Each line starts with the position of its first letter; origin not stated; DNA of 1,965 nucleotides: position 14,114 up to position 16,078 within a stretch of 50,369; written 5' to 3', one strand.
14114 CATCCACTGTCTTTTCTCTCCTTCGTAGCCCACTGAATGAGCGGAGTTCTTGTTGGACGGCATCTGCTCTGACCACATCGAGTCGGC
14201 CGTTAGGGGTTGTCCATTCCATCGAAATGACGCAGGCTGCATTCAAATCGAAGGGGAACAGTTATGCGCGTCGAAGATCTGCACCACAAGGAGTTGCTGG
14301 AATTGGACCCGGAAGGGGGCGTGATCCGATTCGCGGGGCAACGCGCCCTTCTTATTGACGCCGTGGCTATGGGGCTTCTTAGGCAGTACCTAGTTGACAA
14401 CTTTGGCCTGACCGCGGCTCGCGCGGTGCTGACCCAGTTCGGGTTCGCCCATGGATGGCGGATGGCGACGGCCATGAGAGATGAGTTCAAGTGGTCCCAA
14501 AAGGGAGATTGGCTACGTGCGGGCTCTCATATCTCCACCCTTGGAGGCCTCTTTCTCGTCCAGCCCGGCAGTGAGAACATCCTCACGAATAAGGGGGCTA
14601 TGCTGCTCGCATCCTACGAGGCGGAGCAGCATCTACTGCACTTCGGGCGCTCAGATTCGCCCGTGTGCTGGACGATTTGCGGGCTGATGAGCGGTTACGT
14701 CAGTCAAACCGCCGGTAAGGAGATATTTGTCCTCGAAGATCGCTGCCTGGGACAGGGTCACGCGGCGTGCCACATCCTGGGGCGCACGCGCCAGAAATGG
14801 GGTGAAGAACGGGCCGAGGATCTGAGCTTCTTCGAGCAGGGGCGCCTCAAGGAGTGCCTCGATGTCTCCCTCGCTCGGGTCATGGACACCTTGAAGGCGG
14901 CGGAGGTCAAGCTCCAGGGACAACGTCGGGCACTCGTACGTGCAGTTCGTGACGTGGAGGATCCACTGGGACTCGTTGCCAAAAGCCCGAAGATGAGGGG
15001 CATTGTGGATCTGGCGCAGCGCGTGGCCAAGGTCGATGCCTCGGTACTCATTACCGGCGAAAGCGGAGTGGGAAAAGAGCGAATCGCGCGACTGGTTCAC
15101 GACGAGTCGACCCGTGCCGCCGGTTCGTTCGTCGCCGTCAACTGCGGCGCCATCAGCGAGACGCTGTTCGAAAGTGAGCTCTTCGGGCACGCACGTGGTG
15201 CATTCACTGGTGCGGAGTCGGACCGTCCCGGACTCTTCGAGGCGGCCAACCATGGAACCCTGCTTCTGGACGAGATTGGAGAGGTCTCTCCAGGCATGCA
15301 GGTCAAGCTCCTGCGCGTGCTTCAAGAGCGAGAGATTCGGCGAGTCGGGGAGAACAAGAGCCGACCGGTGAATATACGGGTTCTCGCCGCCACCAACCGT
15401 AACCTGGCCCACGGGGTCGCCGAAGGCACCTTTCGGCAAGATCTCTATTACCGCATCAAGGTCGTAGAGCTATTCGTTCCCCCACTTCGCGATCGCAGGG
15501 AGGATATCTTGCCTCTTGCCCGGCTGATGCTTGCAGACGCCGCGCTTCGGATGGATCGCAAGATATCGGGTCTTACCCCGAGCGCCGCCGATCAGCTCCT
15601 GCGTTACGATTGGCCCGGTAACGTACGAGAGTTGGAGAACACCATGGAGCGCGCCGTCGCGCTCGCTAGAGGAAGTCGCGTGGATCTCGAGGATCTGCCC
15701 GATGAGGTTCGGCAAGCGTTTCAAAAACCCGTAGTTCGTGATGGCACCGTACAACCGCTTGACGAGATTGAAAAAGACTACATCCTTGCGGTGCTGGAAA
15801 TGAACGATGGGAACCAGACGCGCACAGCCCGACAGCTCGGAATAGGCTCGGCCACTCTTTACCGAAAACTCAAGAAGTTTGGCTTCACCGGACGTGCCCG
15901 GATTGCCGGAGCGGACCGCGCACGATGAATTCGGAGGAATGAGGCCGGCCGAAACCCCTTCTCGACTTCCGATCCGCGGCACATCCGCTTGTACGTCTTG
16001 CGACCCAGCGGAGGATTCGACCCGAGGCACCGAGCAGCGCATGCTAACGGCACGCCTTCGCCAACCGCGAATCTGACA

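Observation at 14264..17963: Sigma-54 enhancer-binding protein (V4R sensor) followed by a near-consensus sigma-54 promoter. The promoter precedes a coupled small-ORF/pirin/small-alarmone-synthetase operon.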

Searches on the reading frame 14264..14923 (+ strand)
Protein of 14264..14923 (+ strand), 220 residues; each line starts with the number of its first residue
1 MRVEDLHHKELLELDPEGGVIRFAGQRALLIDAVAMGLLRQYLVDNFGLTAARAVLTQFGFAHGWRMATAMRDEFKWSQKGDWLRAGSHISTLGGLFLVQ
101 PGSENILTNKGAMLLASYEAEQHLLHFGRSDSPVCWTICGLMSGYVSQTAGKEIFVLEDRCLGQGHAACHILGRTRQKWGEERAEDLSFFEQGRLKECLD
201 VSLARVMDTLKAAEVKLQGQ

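Call 51: search_solved_structures(query=window:14264-14923:+, max_evalue=0.001, show_alignments=3)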
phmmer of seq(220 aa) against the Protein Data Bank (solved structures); distinct sequences matched with E-value up to 0.001: 4.
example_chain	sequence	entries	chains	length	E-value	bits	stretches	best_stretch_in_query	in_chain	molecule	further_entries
5fru_A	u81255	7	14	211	5.5e-22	81.4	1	18-188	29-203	Positive phenol-degradative gene regulator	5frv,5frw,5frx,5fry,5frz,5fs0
5kbe_A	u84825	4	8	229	6.2e-18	68.1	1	12-188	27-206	MopR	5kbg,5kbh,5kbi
6iy8_A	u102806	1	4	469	6.5e-17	64.8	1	12-192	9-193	Positive regulator CapR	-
7vqf_A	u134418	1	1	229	8.2e-17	64.5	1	12-188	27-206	Phenol sensing regulator, MopR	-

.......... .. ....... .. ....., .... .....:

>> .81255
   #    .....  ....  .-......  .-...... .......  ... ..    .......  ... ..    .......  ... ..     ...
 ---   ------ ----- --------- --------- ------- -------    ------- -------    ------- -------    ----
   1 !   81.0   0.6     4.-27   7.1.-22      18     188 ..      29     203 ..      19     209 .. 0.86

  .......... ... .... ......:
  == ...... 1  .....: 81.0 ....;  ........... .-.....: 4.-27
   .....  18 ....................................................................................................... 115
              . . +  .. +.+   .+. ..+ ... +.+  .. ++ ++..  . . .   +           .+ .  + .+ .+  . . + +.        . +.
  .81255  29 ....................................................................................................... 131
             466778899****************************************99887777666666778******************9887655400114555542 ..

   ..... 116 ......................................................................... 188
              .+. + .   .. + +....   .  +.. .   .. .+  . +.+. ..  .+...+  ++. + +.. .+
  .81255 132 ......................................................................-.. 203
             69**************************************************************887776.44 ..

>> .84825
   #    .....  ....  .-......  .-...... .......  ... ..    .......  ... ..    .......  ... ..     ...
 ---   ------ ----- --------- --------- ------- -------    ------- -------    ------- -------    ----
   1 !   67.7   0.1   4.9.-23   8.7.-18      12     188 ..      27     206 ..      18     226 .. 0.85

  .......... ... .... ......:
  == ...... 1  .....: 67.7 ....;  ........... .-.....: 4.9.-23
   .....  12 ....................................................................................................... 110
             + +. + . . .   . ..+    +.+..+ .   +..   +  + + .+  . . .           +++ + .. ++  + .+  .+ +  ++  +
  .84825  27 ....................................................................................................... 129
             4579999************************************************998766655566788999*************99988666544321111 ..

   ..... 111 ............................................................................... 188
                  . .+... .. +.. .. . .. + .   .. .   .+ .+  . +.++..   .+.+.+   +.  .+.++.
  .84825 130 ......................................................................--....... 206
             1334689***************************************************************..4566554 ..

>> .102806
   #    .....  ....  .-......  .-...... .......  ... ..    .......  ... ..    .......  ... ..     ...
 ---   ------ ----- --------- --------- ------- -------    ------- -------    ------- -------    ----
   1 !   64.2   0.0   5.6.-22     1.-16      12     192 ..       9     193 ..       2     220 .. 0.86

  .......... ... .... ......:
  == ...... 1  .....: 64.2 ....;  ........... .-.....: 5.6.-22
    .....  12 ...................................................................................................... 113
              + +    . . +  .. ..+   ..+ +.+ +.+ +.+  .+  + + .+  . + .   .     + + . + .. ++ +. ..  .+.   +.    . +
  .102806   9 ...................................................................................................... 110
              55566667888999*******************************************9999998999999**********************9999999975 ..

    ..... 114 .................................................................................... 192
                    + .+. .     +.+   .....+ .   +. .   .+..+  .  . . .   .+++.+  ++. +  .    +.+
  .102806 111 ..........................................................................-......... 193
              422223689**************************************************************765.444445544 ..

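Call 57: find_homologous_proteins(query=window:14264-14923:+)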
Query seq(220 aa) (220 aa): 385 proteins with E <= 0.001 among 915 candidates; the best 120 are listed.
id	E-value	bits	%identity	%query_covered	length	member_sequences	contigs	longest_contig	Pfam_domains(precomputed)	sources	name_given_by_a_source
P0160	1.1e-117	409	83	99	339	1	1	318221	PF06505.17,PF02830.24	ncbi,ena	-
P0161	3.7e-116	404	79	100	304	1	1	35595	PF00158.33,PF06505.17,PF02830.24,PF14532.13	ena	-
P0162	2.1e-113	395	79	99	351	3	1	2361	PF00158.33,PF06505.17,PF02830.24,PF14532.13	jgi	jgi:hypothetical protein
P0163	3.3e-113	394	79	95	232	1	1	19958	PF06505.17,PF02830.24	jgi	jgi:two-component system response regulator HydG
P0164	4.8e-113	394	79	100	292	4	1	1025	PF00158.33,PF06505.17,PF02830.24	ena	-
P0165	1.4e-112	392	78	100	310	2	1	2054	PF00158.33,PF06505.17,PF02830.24,PF14532.13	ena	-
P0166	8.7e-111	386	76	100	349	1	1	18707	PF00158.33,PF06505.17,PF02830.24,PF14532.13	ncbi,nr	ncbi:MAG: sigma 54-interacting transcriptional regulator, partial [Proteobacteria bacterium]|nr:sigm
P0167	3.9e-110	384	78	99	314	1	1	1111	PF06505.17,PF02830.24,PF26555.1,PF02729.27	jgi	-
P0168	1.1e-109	383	78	99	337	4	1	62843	PF00158.33,PF06505.17,PF02830.24,PF14532.13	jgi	jgi:two-component system response regulator HydG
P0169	1.3e-109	383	79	96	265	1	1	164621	PF06505.17,PF02830.24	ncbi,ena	-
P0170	8.4e-108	377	77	99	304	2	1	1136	PF00158.33,PF06505.17,PF02830.24,PF14532.13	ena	-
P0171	3.5e-106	371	77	99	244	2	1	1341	PF06505.17,PF02830.24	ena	-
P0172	4.0e-106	371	76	99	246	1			PF06505.17,PF02830.24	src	-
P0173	1.6e-105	369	74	99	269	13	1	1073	PF06505.17,PF02830.24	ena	-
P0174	1.1e-104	367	73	99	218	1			PF06505.17,PF02830.24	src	-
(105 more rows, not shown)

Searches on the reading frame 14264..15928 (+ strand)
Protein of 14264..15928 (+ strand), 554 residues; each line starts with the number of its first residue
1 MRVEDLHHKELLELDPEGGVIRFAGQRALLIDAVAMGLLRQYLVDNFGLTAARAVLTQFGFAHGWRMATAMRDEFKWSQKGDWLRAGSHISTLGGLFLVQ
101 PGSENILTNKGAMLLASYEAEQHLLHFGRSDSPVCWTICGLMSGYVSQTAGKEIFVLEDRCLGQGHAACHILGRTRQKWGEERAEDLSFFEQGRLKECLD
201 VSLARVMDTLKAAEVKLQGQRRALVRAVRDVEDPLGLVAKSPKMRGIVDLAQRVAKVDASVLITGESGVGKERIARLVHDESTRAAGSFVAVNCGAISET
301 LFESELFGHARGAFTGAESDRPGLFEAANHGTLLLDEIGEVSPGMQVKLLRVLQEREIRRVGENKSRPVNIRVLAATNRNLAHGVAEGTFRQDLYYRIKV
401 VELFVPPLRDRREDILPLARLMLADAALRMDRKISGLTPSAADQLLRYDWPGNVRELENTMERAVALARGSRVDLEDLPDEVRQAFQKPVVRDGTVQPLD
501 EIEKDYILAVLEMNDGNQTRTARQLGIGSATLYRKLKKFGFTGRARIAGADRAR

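Call 3: search_protein_families(library=pfam, proteins=[window:14264-15928:+], max_evalue=0.01)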
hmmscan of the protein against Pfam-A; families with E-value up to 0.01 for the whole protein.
window:14264-15928:+ (554 aa): 13 families
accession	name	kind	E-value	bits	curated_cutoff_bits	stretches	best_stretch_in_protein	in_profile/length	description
PF00158.32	Sigma54_activat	-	3.4e-69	232.3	20.2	1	238-403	2-167/168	Sigma-54 interaction domain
PF25601.1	AAA_lid_14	-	4.9e-25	87.6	27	1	409-486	1-78/87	AAA+ ATPase lid domain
PF06505.16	XylR_N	-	1.7e-24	85.9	23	1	9-101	3-95/101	Activator of aromatic catabolism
PF14532.12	Sigma54_activ_2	-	3.8e-15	56.8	25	1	238-408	1-138/138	Sigma-54 interaction domain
PF02954.25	HTH_8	-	8.3e-15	54.7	22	1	499-539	2-42/42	Bacterial regulatory protein, Fis family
PF02830.23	V4R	-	2.2e-08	34.5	31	1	118-171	5-58/62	V4R domain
PF07728.20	AAA_5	-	7.6e-07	29.6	22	1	261-380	2-124/139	AAA domain (dynein-related subfamily)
PF13191.12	AAA_16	-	5.3e-05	24.2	32.6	1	242-354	7-121/167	AAA ATPase domain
PF07724.20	AAA_2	-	0.00026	21.5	27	1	259-381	4-127/166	AAA domain (Cdc48 subfamily)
PF01078.27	Mg_chelatase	-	0.002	18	20.3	0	315-379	91-158/207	Magnesium chelatase, subunit ChlI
PF00004.35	AAA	-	0.0022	18.9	21.2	1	261-379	1-110/131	ATPase family associated with various cellular activities (AAA)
PF18024.7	HTH_50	-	0.0039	17.3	27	1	499-540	8-48/50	Helix-turn-helix domain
PF13556.12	HTH_30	-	0.0078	16.4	27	0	513-539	10-36/59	PucR C-terminal helix-turn-helix domain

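Call 6: search_protein_families(library=ncbifam, proteins=[window:14264-15928:+], max_evalue=0.01)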
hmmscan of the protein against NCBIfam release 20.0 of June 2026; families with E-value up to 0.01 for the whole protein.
window:14264-15928:+ (554 aa): 31 families (the best 25 are shown)
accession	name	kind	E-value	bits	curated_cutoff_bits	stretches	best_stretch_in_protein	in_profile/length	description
NF008469.0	PRK11361.1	equivalog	1.2e-102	344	714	1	220-542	128-457/461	acetoacetate metabolism transcriptional regulator AtoC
NF041552.1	TF_PrdR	equivalog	2e-102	343.4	795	1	207-539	241-576/577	sigma-54 dependent transcriptional regulator PrdR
TIGR01817.1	nifA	equivalog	6.8e-101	338.6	528.85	1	219-493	180-453/534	nif-specific transcriptional activator NifA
NF041906.1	V4R_TF_MobR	exception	5.9e-100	335.3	999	1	5-539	11-544/544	phenol degradation transcriptional regulator MobR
NF003451.0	PRK05022.1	equivalog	3e-97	326.5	476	1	202-541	155-510/512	nitric oxide reductase transcriptional regulator NorR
NF050807.1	TransRegFlbDCaul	equivalog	1.2e-95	321.1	750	1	223-543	108-442/454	sigma-54-dependent transcriptional regulator FlbD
NF007689.0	PRK10365.1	equivalog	1.7e-95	320.4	760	1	233-537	137-440/441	sigma-54-dependent response regulator transcription factor ZraR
TIGR02915.1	PEP_resp_reg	equivalog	1.1e-93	314.5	502.6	1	215-541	120-444/445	PEP-CTERM-box response regulator transcription factor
NF038308.1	RNA_repair_RtcR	equivalog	1.3e-90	304.8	650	1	235-533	180-505/530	RNA repair transcriptional activator RtcR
TIGR01818.1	ntrC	equivalog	1.5e-86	291.1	558.6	1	229-485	128-384/463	nitrogen regulation protein NR(I)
NF011695.0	PRK15115.1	equivalog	7e-84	282.1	763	1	237-538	137-435/445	two-component system response regulator GlrR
TIGR02329.1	propionate_PrpR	equivalog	1.2e-83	281.5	499.2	1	199-538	179-526/526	propionate catabolism operon regulatory protein PrpR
NF049963.1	RespRegFlgRCampy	domain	2.2e-80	270.6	750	1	235-539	134-427/429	fla regulon two-component system response regulator FlgR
NF008085.0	PRK10820.1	equivalog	4.9e-80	269.6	576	1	225-544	194-515/520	transcriptional regulator TyrR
NF011953.0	PRK15424.1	equivalog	9.7e-80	268.7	703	1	222-538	206-533/538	propionate catabolism operon regulatory protein PrpR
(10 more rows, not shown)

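Call 19: list_cluster_members(proteins=[window:14264-15928:+, window:16615-17355:+, window:17355-17963:+, window:16391-16615:+, P0002, P0007, P0029])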
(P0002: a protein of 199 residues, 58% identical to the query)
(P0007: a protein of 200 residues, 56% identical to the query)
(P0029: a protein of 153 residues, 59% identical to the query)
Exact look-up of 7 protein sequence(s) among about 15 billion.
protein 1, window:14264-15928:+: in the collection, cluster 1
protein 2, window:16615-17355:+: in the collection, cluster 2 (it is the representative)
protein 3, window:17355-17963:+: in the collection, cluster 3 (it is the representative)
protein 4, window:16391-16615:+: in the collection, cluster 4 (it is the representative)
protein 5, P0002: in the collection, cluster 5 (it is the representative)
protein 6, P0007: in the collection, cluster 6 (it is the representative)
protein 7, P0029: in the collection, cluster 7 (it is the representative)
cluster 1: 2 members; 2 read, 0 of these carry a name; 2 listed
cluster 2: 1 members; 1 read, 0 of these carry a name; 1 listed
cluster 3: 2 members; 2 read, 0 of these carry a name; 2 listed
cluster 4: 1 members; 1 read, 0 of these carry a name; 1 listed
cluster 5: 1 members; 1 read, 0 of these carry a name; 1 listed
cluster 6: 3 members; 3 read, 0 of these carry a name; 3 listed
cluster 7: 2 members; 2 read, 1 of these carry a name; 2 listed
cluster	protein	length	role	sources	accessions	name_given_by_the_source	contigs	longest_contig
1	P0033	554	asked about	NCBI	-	-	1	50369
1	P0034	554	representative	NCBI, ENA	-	-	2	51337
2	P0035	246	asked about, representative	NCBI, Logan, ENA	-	-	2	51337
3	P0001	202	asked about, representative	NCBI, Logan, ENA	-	-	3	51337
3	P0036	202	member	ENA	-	-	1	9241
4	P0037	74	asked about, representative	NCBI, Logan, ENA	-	-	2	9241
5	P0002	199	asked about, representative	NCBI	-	-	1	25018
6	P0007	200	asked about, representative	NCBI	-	-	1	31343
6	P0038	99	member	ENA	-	-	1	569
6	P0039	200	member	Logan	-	-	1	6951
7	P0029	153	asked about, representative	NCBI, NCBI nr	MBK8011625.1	MAG: hypothetical protein IPK13_09750 [Deltaproteobacteria bacterium] | hypothetical protein [Deltaproteobacteria bacterium]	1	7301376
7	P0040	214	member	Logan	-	-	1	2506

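Call 24: search_protein_families(library=padloc, proteins=[window:14264-15928:+], max_evalue=0.01)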
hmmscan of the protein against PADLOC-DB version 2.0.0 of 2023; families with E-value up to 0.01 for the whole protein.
window:14264-15928:+ (554 aa): 5 families
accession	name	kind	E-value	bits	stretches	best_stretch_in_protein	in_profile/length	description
PDLC01995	RtcR_PspF2--CARF_AAA_HTH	-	7.2e-112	373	1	213-541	148-480/481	-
PDLC01994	RtcR_PspF1--CARF_AAA_HTH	-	6.2e-53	178.5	1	234-484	162-408/468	-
PDLC01993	RtcR--CARF_AAA_HTH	-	1e-52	177.3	1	238-485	183-439/523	-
PDLC04606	PDC-M37B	-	3.1e-06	24.6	1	260-338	176-253/390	-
PDLC04605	PDC-M37B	-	0.00023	18.3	1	260-337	306-382/518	-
